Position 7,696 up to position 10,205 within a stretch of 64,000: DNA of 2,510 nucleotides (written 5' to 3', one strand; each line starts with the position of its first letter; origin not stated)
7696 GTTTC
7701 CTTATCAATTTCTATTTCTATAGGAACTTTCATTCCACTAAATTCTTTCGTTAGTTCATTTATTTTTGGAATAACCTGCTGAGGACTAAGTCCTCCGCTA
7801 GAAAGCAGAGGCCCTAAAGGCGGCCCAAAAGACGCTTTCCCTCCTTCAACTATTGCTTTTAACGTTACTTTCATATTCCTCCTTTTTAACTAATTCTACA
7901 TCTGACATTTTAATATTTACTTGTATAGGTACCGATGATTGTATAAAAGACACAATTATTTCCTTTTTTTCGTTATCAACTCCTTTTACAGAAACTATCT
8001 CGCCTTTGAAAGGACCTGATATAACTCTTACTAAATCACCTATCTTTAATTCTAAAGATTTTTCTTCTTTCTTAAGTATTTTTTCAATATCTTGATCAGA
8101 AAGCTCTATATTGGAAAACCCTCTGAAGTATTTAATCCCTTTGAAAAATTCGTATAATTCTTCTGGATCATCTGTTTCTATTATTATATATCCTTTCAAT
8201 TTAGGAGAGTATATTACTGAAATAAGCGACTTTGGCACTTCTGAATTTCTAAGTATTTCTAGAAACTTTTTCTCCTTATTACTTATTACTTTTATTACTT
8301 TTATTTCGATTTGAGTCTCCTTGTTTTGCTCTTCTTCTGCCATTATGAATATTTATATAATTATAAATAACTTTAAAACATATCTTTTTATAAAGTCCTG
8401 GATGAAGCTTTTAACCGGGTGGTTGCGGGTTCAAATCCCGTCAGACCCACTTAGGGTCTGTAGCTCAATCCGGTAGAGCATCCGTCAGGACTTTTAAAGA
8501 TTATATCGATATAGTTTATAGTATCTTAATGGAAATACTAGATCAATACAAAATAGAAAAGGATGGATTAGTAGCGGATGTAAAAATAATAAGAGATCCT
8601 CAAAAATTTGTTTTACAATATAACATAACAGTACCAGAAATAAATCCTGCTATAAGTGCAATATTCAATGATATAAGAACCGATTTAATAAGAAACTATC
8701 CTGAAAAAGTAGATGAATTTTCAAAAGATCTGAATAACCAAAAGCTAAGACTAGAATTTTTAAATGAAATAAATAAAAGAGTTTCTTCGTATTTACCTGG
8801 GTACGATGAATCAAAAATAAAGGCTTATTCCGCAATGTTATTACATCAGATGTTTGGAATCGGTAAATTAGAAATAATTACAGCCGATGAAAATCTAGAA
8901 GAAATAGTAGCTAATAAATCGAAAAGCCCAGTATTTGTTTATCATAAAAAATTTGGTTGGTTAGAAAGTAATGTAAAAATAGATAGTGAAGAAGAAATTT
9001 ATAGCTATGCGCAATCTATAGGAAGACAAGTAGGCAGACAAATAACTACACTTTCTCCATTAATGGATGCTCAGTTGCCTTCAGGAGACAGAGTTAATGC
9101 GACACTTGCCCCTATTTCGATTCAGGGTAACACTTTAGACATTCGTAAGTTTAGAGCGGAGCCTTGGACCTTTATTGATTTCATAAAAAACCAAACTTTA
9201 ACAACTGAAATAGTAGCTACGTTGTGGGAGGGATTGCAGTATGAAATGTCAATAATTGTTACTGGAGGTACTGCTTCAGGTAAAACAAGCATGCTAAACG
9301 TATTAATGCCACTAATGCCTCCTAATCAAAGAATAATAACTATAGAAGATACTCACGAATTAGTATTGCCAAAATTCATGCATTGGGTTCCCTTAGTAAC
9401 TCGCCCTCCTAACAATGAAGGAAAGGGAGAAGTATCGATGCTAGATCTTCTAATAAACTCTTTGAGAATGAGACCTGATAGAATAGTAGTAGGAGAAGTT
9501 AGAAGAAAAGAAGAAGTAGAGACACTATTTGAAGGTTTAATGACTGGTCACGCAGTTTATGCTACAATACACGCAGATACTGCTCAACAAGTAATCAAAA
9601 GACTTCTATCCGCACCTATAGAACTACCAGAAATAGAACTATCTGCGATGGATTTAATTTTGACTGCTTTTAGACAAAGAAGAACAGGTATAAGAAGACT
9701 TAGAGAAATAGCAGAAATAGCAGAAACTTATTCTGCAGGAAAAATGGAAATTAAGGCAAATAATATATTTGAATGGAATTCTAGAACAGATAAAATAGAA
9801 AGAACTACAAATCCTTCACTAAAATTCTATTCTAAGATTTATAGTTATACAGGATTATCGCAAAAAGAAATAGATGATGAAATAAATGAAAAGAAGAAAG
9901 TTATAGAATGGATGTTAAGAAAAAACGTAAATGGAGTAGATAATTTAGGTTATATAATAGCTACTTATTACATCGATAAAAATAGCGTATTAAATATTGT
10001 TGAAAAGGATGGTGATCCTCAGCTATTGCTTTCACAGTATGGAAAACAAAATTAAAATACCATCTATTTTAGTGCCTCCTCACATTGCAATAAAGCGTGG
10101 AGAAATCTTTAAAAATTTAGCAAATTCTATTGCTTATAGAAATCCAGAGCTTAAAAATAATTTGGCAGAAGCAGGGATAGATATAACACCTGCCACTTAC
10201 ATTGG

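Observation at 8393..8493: Circularly permuted tRNA-Lys(UUU) gene with a textbook bulge-helix-bulge at position 30/31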

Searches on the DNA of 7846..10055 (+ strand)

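Call 4: search_rna_families(source=window, start=8200, end=8700, threshold=evalue, max_evalue=10, show_alignments=3)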
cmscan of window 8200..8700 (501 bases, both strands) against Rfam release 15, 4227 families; matches with E-value up to 10: 5.
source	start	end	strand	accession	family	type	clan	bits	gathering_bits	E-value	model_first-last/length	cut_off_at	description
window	8404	8506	+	RF02553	YrlA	Gene; sRNA;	-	46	69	3.5e-09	1-114/114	no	Y RNA-like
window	8416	8547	-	RF02194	HPnc0260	Gene; antisense;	-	30.6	59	0.29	1-156/156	no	Bacterial antisense RNA HPnc0260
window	8425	8462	+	RF01850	beta_tmRNA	Gene;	CL00001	16.5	84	0.0038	86-150/331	no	Betaproteobacteria transfer-messenger RNA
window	8425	8462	+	RF04321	tmRNA_permuted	Gene;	-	15.9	47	0.39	36-95/213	no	permuted transfer-messenger RNA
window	8393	8450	-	RF04354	Plastid-ycf2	Cis-reg;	-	15.8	65.7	2.1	1-75/75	no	Plastid-ycf2 5UTR RNA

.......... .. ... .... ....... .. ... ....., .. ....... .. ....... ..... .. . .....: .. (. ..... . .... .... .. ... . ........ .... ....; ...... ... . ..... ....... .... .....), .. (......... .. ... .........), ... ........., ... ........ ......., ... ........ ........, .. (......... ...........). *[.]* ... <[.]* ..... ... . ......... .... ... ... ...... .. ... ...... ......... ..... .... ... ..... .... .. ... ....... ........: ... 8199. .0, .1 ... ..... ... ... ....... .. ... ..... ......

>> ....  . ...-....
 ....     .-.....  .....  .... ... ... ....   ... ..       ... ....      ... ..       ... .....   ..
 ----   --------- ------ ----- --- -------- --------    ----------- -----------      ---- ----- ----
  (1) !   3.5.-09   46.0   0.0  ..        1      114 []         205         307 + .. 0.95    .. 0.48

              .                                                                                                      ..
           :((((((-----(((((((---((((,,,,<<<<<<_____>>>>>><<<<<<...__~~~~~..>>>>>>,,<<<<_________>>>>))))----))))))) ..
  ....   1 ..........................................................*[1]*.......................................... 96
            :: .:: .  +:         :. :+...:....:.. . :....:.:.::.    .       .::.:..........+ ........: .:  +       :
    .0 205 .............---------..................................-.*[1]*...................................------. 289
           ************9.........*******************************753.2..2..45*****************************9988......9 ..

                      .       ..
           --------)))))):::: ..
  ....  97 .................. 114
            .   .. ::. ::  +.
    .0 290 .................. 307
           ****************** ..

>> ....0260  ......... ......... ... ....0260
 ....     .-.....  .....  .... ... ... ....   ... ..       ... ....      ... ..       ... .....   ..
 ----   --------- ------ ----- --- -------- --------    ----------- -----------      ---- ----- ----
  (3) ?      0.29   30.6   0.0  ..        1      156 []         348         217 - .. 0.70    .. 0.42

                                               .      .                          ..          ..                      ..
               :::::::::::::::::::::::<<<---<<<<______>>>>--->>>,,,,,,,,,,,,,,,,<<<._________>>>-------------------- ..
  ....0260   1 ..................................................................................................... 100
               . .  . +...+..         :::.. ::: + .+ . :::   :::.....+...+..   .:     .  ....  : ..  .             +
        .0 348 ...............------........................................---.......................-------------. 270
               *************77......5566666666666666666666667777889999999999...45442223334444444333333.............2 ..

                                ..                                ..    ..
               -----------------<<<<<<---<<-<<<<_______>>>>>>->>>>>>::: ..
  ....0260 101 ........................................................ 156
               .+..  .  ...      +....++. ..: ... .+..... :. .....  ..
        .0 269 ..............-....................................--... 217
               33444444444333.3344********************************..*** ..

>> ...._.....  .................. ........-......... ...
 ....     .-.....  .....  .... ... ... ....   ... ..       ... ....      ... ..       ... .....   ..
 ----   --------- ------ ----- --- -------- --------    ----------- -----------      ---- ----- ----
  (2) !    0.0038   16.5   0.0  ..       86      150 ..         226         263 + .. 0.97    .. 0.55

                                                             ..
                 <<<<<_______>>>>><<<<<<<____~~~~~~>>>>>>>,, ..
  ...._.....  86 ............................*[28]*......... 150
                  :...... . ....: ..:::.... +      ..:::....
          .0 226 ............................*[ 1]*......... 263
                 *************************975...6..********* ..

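Call 57: search_rna_families(sources=[L011, L015, L074, L101, L108, L150, L189, L215, L216, L221], threshold=gathering)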
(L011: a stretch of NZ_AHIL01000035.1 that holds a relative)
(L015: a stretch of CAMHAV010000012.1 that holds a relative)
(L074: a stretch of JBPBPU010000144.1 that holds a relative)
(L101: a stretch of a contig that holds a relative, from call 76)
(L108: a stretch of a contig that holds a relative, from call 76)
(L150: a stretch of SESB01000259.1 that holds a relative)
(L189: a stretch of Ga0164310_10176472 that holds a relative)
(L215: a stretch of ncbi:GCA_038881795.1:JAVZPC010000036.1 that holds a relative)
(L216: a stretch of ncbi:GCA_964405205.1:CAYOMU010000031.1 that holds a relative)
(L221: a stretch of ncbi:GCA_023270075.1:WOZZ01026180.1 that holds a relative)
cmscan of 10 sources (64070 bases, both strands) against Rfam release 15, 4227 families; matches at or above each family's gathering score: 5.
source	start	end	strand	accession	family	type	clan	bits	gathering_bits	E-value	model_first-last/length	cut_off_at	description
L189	31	103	-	RF00005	tRNA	Gene; tRNA;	CL00001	78.5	29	1.5e-15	1-71/71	no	tRNA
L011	79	208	+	RF02553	YrlA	Gene; sRNA;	-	76.1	69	8.7e-16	1-114/114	no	Y RNA-like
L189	547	620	-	RF00005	tRNA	Gene; tRNA;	CL00001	71.2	29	1.4e-13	1-71/71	no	tRNA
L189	891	977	-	RF00005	tRNA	Gene; tRNA;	CL00001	57.3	29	9.8e-10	1-71/71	no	tRNA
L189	299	449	-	RF00005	tRNA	Gene; tRNA;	CL00001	41.8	29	1.8e-05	1-71/71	no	tRNA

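Call 76: search_with_rna_model(model_id=R1, sources=[L215, L216, L221, L217, L227, L222, L225, L226, L011, L015, L074, L101, L108, L150, L189, L053], max_evalue=1)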
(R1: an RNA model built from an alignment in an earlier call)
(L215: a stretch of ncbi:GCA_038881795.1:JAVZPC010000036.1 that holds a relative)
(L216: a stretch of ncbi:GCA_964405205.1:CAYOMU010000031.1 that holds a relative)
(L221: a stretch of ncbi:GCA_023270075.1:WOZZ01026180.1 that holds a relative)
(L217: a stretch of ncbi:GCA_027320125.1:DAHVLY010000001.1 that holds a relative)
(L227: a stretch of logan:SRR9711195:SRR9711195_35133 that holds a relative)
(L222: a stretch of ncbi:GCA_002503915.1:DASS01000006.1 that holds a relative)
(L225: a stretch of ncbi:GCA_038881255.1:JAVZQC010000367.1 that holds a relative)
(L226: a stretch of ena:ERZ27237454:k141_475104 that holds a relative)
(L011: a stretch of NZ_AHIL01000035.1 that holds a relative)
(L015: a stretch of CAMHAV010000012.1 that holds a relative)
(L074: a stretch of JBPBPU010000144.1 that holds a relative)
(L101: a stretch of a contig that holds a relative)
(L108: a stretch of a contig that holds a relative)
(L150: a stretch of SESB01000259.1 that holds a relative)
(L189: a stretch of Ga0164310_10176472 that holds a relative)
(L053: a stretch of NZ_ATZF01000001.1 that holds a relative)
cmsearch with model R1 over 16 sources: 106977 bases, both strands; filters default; matches with E-value up to 1: 33.
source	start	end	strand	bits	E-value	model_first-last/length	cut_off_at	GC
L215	3877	3954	+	82.3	1.5e-23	1-78/78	no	0.54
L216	2444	2520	+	77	7.2e-22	1-78/78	no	0.57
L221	122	197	+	76.3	1.2e-21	1-78/78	no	0.59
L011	104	182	+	66.3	1.9e-18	1-78/78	no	0.51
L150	3041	3120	-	62.9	2.3e-17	1-78/78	no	0.55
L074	1321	1403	+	61.2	7.5e-17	1-78/78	no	0.6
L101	6428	6501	-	61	8.8e-17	1-78/78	no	0.59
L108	5494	5569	+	59.1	3.5e-16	1-78/78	no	0.51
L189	421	499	-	59.1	3.5e-16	1-78/78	no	0.48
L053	4909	4983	+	58.6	5e-16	1-78/78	no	0.44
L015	388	466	-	57.8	9.3e-16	1-78/78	no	0.59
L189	259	340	-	56.8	2e-15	1-78/78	no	0.4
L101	6120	6195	-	45.5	7.5e-12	1-78/78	no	0.63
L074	2107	2189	+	44.9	1.2e-11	1-78/78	no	0.64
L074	1477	1555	+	39.2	7.8e-10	1-78/78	no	0.49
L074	1638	1697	+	37.5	2.7e-09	13-75/78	no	0.65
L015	646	717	-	32.9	8e-08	1-78/78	no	0.54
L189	1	73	-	28.3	2.3e-06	1-65/78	3'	0.44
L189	501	589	-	25.8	1.4e-05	1-78/78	no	0.43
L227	6488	6546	+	25.3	2e-05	1-78/78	no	0.47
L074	1964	2032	+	23.7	6.8e-05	1-78/78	no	0.62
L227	2774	2815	+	23.2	9.8e-05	1-78/78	no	0.62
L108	5364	5434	+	21.5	0.00034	1-78/78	no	0.46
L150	2816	2885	-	20.8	0.00055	12-76/78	no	0.49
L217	9534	9594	+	19.5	0.0015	1-78/78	no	0.51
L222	6558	6619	+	19.4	0.0015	1-78/78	no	0.58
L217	5812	5877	+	17.9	0.0045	1-78/78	no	0.42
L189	590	636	-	16.9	0.01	1-78/78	no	0.45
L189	899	915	-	16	0.019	19-35/78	no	0.59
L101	5859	5875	-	14.8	0.047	19-35/78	no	0.71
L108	4776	4792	+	14.3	0.065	19-35/78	no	0.53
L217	5763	5811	+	12.8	0.2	1-78/78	no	0.49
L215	2802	2818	-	12.1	0.32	19-35/78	no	0.71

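Call 84: search_with_rna_model(model_id=R1, sources=[L228, L229, L230, L231, L122, L121], max_evalue=0.001)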
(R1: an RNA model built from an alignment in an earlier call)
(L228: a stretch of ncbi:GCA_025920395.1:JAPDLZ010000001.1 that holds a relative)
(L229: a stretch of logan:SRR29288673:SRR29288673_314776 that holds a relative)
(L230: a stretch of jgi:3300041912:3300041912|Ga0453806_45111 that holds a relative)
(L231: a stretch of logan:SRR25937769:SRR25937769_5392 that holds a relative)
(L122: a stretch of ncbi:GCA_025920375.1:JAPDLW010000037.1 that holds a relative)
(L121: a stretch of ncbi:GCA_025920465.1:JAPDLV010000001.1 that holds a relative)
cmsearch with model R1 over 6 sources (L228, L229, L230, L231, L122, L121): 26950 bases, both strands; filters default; matches with E-value up to 0.001: 5.
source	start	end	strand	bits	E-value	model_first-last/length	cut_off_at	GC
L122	1860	1937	-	81.7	5.8e-24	1-78/78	no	0.55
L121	2860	2937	-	81.7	5.8e-24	1-78/78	no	0.55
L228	1360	1437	-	80.2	1.7e-23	1-78/78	no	0.53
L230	2369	2445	-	77.1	1.7e-22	1-78/78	no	0.58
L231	2369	2445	-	77.1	1.7e-22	1-78/78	no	0.58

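Call 96: search_rna_families(sources=[L217, L227, L228, L230], threshold=gathering)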
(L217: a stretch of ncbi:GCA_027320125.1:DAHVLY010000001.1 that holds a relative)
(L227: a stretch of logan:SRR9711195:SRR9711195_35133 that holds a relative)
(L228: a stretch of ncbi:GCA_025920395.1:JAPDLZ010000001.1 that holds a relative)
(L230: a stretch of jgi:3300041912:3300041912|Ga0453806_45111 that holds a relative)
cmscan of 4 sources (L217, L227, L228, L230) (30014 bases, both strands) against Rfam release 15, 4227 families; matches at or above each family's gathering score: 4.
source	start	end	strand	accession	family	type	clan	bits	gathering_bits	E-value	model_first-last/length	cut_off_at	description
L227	2743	2816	+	RF00005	tRNA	Gene; tRNA;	CL00001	69.5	29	2.1e-13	1-71/71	no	tRNA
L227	6458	6530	+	RF00005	tRNA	Gene; tRNA;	CL00001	67.1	29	9e-13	1-71/71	no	tRNA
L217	9504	9576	+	RF00005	tRNA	Gene; tRNA;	CL00001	63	29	1.2e-11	1-71/71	no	tRNA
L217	5781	5867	+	RF00005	tRNA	Gene; tRNA;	CL00001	56.9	29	6e-10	1-71/71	no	tRNA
